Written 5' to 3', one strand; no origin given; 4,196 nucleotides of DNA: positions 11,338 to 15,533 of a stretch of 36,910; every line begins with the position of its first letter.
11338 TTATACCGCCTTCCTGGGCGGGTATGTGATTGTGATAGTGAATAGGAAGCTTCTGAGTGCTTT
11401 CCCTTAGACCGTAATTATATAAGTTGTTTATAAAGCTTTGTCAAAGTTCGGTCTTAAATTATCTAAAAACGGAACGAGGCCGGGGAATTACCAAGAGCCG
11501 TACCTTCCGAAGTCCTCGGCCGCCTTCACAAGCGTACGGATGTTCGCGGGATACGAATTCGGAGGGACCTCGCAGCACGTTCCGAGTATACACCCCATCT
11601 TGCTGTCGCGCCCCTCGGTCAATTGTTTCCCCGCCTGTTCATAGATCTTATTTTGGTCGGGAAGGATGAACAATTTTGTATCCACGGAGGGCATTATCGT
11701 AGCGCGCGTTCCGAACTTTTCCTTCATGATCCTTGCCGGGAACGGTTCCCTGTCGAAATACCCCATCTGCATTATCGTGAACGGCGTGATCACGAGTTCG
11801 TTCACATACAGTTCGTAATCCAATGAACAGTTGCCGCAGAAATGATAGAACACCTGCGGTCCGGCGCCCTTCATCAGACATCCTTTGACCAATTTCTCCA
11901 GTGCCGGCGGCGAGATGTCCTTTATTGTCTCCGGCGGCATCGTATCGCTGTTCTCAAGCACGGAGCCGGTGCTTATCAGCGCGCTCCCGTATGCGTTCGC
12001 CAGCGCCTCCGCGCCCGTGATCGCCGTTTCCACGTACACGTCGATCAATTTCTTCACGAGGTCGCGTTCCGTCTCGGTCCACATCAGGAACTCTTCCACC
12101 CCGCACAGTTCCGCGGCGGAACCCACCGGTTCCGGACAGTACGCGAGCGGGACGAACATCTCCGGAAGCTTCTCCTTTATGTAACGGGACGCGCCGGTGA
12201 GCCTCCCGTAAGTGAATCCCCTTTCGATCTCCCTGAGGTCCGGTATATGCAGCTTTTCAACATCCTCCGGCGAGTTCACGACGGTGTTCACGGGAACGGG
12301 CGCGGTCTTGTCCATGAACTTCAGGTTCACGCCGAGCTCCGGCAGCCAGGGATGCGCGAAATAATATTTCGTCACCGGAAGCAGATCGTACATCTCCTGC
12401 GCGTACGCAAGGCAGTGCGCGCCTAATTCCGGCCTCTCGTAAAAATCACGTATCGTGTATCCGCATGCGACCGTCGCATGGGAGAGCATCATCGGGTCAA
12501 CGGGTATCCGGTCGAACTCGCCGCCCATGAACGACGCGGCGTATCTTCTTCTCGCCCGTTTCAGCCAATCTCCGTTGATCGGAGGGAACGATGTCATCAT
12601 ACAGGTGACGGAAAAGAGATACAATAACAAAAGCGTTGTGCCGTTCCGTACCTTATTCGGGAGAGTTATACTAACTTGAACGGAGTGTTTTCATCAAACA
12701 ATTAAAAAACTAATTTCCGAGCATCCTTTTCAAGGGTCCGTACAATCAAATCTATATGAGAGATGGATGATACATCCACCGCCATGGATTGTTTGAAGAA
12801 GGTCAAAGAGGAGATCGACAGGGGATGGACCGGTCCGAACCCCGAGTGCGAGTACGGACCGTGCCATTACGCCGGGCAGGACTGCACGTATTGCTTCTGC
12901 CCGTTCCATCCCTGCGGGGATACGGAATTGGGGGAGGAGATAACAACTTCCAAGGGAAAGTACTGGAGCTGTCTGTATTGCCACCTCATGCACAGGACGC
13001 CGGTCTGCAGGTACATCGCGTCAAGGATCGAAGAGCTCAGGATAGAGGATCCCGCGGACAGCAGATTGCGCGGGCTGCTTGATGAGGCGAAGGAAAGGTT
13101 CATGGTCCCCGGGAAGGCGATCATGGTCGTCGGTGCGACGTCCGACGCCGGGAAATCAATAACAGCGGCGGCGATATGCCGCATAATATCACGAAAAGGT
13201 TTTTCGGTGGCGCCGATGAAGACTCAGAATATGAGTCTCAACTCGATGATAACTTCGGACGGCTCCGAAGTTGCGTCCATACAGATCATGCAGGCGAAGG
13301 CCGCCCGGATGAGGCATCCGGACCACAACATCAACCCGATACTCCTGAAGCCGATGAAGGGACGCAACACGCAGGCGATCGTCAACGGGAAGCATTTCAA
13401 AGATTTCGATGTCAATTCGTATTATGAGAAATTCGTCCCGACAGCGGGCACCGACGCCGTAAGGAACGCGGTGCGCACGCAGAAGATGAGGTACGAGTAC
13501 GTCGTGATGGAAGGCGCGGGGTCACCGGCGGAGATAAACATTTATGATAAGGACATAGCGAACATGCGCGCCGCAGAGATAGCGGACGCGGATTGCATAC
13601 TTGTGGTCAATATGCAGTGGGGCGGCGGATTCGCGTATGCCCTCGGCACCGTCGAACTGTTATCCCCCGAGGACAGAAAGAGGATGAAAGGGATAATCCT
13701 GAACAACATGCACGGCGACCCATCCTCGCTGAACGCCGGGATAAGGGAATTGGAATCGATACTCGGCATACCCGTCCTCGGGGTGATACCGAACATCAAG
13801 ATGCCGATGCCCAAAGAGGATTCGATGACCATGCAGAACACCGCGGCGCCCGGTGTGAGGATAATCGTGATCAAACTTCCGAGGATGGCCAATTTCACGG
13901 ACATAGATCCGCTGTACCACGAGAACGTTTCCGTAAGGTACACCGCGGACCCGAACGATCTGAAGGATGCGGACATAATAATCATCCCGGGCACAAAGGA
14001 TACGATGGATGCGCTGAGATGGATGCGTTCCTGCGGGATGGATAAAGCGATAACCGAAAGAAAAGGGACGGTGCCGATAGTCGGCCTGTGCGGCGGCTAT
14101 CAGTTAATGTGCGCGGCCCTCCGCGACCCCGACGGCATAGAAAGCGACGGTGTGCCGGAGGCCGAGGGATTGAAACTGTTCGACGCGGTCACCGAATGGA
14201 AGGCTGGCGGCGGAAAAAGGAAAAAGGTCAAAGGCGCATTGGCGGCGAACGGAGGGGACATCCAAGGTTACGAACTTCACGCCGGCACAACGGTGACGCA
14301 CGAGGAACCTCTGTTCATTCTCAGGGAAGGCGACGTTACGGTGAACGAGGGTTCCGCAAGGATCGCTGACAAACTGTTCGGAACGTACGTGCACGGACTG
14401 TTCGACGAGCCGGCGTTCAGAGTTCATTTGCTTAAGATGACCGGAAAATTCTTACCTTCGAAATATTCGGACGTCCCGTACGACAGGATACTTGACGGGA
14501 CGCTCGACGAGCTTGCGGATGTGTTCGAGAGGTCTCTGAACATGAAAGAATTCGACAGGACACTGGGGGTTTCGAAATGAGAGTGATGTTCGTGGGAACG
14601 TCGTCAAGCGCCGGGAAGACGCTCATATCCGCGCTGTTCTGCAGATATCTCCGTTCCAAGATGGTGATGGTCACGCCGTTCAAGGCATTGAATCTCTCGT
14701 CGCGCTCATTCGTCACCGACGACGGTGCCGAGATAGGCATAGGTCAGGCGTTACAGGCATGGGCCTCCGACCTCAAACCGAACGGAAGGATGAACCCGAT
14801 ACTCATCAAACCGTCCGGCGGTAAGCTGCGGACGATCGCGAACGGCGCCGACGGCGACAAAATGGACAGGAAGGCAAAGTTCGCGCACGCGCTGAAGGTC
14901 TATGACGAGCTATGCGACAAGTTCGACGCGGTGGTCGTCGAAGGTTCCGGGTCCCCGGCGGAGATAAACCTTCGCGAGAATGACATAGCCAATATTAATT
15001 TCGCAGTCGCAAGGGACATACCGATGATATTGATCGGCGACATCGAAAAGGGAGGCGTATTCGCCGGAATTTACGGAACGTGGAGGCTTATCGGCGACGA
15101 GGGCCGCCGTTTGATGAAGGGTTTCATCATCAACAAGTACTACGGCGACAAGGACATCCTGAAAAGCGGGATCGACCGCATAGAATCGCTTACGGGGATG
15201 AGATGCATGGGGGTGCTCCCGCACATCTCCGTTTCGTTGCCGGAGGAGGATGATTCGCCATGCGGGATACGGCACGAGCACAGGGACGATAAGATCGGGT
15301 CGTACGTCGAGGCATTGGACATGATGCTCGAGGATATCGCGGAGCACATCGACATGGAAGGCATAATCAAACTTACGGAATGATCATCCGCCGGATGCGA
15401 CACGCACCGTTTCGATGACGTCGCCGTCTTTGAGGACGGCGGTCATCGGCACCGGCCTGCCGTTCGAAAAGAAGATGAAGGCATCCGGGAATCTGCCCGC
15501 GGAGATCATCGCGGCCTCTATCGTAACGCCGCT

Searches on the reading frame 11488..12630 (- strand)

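Call 8: search_protein_families(library=pfam, proteins=[window:11488-12630:-])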
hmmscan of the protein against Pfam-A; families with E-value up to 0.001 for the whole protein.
window:11488-12630:- (380 aa): 1 family
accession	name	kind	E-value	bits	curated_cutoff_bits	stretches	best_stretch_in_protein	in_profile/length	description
PF01208.23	URO-D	-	1e-26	94.3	23.9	1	28-373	4-345/346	Uroporphyrinogen decarboxylase (URO-D)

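Call 106: search_protein_families(library=ncbifam, proteins=[window:11488-12630:-], max_evalue=1e-10)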
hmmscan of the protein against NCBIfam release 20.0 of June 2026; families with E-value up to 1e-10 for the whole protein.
window:11488-12630:- (380 aa): 3 families
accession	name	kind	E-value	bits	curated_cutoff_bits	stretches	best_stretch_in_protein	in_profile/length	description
NF004889.0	PRK06252.1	subfamily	1.7e-19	70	244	1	28-374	8-336/340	methylcobalamin:coenzyme M methyltransferase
TIGR01463.1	mtaA_cmuA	subfamily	3.2e-15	56.2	235.4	1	55-373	37-337/340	MtaA/CmuA family methyltransferase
NF040654.1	MtaA_Meth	equivalog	2.4e-13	49.7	400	1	110-374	91-335/337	methylcobamide:CoM methyltransferase MtaA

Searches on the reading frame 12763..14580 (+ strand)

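Call 9: search_protein_families(library=pfam, proteins=[window:12763-14580:+], max_evalue=0.01)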
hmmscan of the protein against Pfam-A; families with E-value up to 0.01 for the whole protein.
window:12763-14580:+ (605 aa): 6 families
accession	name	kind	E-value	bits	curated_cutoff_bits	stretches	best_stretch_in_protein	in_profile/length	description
PF07685.20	GATase_3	-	1.6e-42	145.8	27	1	366-551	1-195/196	CobB/CobQ-like glutamine amidotransferase domain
PF04071.17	zf-like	-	1.5e-18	67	27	1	26-92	7-74/82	Cysteine-rich small domain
PF01656.29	CbiA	-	8.6e-15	55.2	25.4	1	120-344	1-111/125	CobQ/CobB/MinD/ParA nucleotide binding domain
PF13500.12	AAA_26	-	1.3e-13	51.7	27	1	118-346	1-192/198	AAA domain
PF07755.17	DUF1611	-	0.00013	21.9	25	1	114-176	9-69/201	Domain of unknown function (DUF1611_C) P-loop domain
PF00117.34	GATase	-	0.00085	19.5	22.8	0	393-453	29-89/190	Glutamine amidotransferase class-I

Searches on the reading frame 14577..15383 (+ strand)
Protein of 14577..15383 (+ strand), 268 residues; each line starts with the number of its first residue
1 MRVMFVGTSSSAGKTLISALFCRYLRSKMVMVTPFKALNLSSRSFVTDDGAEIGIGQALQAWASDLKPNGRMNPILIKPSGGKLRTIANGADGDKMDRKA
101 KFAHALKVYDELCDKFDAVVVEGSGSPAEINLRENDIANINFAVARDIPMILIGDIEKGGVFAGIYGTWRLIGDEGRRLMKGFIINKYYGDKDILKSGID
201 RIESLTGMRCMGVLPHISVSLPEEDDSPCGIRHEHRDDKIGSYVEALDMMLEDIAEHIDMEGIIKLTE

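Call 9: search_protein_families(library=pfam, proteins=[window:14577-15383:+], max_evalue=0.01)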
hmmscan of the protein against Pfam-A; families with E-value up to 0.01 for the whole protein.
window:14577-15383:+ (268 aa): 2 families
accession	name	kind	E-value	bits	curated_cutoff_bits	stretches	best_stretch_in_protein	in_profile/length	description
PF13500.12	AAA_26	-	1.9e-11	44.6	27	1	2-219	2-193/198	AAA domain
PF01656.29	CbiA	-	5.9e-11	42.8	25.4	1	3-216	1-111/125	CobQ/CobB/MinD/ParA nucleotide binding domain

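Call 84: find_homologous_proteins(query=window:14577-15383:+, max_evalue=1e-40)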
Query window:14577-15383:+ (268 aa): 692 proteins with E <= 1e-40 among 2532 candidates; the best 120 are listed.
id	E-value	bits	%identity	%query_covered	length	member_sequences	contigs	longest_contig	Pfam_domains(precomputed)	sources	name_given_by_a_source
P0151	5.4e-175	598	100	100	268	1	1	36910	PF01656.30,PF13500.13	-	-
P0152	4.1e-153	526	86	100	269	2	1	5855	PF01656.30,PF13500.13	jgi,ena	-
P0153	2.3e-126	438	73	99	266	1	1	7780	PF01656.30,PF13500.13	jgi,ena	-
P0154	7.9e-125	433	73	99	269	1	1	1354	PF01656.30,PF13500.13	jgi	jgi:adenosylcobyric acid synthase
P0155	6.3e-123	427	72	100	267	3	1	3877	PF01656.30,PF13500.13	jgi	-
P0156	1.2e-119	416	69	100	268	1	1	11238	PF01656.30,PF13500.13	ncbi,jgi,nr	ncbi:MAG: AAA family ATPase [Methanomassiliicoccaceae archaeon]|jgi:adenosylcobyric acid synthase|nr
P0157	2.1e-114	399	66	100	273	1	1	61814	PF01656.30,PF13500.13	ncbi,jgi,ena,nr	ncbi:MAG: AAA family ATPase [Methanomassiliicoccaceae archaeon]|nr:AAA family ATPase [Methanomassili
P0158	7.9e-112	391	65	100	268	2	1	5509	PF01656.30,PF13500.13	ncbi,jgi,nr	ncbi:MAG: AAA family ATPase [Methanomassiliicoccaceae archaeon]|nr:AAA family ATPase [Methanomassili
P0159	1.4e-109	383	64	100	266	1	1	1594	PF01656.30,PF13500.13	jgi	-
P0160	1.8e-109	383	66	99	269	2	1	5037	PF01656.30,PF13500.13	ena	-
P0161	3.7e-109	382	65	99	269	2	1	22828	PF01656.30,PF13500.13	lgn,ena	-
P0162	6.1e-109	381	65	100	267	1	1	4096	PF01656.30,PF13500.13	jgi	jgi:adenosylcobyric acid synthase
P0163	9.2e-109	381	64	100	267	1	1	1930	PF01656.30,PF13500.13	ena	-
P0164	1.1e-108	380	65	98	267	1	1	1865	PF01656.30,PF13500.13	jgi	-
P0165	4.7e-108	378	64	99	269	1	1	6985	PF01656.30,PF13500.13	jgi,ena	-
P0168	5.8e-107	375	65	99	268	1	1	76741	PF01656.30,PF13500.13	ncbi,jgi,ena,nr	ncbi:MAG: AAA family ATPase [Methanomassiliicoccaceae archaeon]|nr:AAA family ATPase [Methanomassili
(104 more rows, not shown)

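Call 85: find_encoding_contigs(protein=P0152, flank=10000, max_places=3)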
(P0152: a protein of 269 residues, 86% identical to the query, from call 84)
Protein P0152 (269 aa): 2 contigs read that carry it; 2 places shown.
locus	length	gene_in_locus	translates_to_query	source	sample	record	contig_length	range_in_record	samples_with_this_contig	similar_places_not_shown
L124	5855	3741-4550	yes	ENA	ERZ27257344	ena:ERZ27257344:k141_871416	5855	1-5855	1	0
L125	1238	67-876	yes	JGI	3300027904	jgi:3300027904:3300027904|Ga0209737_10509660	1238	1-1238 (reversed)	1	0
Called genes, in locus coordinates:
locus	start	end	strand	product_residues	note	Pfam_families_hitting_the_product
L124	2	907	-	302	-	?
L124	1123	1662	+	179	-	-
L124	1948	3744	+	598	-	PF04071:zf-like, PF01656:CbiA, PF07755:DUF1611 (faint), PF13500:AAA_26, PF00117:GATase (faint), PF07685:GATase_3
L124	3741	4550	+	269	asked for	PF01656:CbiA, PF13500:AAA_26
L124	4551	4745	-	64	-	-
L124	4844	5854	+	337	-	?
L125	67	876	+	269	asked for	PF01656:CbiA, PF13500:AAA_26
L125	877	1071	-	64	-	-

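Call 86: find_encoding_contigs(protein=P0153, flank=10000, max_places=3)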
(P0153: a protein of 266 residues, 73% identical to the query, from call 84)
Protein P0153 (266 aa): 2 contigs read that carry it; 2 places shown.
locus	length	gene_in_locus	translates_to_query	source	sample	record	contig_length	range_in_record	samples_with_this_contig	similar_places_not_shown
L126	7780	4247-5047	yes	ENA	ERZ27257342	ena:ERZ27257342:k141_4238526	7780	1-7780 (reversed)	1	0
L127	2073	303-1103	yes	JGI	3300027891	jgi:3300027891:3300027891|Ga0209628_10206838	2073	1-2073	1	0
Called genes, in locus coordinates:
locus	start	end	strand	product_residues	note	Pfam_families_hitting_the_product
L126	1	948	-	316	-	?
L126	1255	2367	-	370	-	PF01208:URO-D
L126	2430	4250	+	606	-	PF04071:zf-like, PF01656:CbiA, PF13500:AAA_26, PF07685:GATase_3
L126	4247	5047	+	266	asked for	PF01656:CbiA, PF13500:AAA_26 (faint)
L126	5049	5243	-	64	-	-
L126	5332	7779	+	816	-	?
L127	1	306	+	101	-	?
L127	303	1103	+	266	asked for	PF01656:CbiA, PF13500:AAA_26 (faint)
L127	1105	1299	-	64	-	-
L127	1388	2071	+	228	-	?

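Call 87: find_encoding_contigs(protein=P0157, flank=10000, max_places=2)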
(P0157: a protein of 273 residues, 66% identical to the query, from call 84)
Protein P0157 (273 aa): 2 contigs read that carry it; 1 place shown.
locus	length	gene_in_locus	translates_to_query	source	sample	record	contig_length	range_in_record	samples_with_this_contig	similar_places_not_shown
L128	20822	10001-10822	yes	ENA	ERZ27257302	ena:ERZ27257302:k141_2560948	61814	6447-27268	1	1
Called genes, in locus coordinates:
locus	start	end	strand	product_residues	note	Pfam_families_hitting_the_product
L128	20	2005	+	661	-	PF00932:LTD, PF13091:PLDc_2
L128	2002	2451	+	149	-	PF13673:Acetyltransf_10, PF00583:Acetyltransf_1, PF13420:Acetyltransf_4, PF13508:Acetyltransf_7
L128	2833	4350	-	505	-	PF00158:Sigma54_activat (faint), PF01078:Mg_chelatase, PF05496:RuvB_N (faint), PF20030:bpMoxR (weak), PF13401:AAA_22 (faint), PF00004:AAA (faint), PF07728:AAA_5 (faint)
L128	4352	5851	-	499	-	-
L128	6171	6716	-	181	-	-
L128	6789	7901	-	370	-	PF01208:URO-D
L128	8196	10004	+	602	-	PF04071:zf-like, PF01656:CbiA, PF13500:AAA_26, PF07685:GATase_3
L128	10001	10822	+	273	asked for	PF01656:CbiA, PF13500:AAA_26 (weak)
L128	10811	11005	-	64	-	-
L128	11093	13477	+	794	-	-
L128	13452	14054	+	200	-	PF00929:RNase_T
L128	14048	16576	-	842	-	PF00122:E1-E2_ATPase, PF00702:Hydrolase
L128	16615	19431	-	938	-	PF00580:UvrD-helicase, PF13086:AAA_11 (weak), PF13245:AAA_19, PF13361:UvrD_C, PF13538:UvrD_C_2 (faint)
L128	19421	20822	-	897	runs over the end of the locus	PF12705:PDDEXK_1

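Call 91: find_encoding_contigs(protein=P0156, flank=10000, max_places=2)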
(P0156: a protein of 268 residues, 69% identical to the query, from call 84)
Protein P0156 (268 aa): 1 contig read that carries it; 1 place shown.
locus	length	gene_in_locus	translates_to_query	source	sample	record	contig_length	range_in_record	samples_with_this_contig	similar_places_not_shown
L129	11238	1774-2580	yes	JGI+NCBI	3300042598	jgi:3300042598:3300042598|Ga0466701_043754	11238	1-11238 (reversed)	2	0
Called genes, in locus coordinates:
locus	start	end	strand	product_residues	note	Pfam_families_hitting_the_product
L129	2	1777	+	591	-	PF04071:zf-like, PF01656:CbiA, PF13500:AAA_26, PF07685:GATase_3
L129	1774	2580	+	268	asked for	PF01656:CbiA, PF13500:AAA_26 (weak)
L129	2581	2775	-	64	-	PF02597:ThiS (weak)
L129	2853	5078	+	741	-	-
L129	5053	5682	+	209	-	PF00929:RNase_T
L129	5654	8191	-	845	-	PF00122:E1-E2_ATPase, PF00702:Hydrolase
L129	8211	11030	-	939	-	PF00580:UvrD-helicase, PF13086:AAA_11 (faint), PF13245:AAA_19, PF12705:PDDEXK_1 (faint), PF13361:UvrD_C, PF13538:UvrD_C_2 (faint)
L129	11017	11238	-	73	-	?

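Call 92: find_encoding_contigs(protein=P0168, flank=10000, max_places=2)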
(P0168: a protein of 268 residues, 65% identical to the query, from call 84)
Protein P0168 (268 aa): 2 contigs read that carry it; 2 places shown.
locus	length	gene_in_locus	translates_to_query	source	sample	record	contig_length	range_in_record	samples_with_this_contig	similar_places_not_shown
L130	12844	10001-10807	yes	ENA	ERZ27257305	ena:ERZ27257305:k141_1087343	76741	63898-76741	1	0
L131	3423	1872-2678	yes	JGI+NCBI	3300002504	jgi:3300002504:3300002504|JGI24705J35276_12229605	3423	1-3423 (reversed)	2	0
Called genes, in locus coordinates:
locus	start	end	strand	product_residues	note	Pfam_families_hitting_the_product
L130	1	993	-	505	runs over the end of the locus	PF00158:Sigma54_activat (faint), PF00493:MCM (faint), PF01078:Mg_chelatase, PF05496:RuvB_N (faint), PF20030:bpMoxR (weak), PF20720:nSTAND3 (weak), PF00004:AAA (faint), PF07728:AAA_5 (faint)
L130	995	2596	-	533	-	PF01751:Toprim, PF13155:Toprim_2 (weak), PF13662:Toprim_4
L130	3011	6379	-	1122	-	PF13540:RCC1_2, PF25390:WD40_RLD, PF00415:RCC1, PF00415:RCC1, PF13540:RCC1_2, PF00415:RCC1, PF13540:RCC1_2, PF00415:RCC1, +15 more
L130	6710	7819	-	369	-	PF01208:URO-D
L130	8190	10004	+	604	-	PF04071:zf-like, PF01656:CbiA, PF13500:AAA_26, PF00117:GATase (weak), PF07685:GATase_3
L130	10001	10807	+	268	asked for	PF01656:CbiA, PF13500:AAA_26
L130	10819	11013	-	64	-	-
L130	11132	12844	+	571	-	?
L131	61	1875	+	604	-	PF04071:zf-like, PF01656:CbiA, PF13500:AAA_26, PF00117:GATase (weak), PF07685:GATase_3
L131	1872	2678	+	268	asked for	PF01656:CbiA, PF13500:AAA_26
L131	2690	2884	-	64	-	-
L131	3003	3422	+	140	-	?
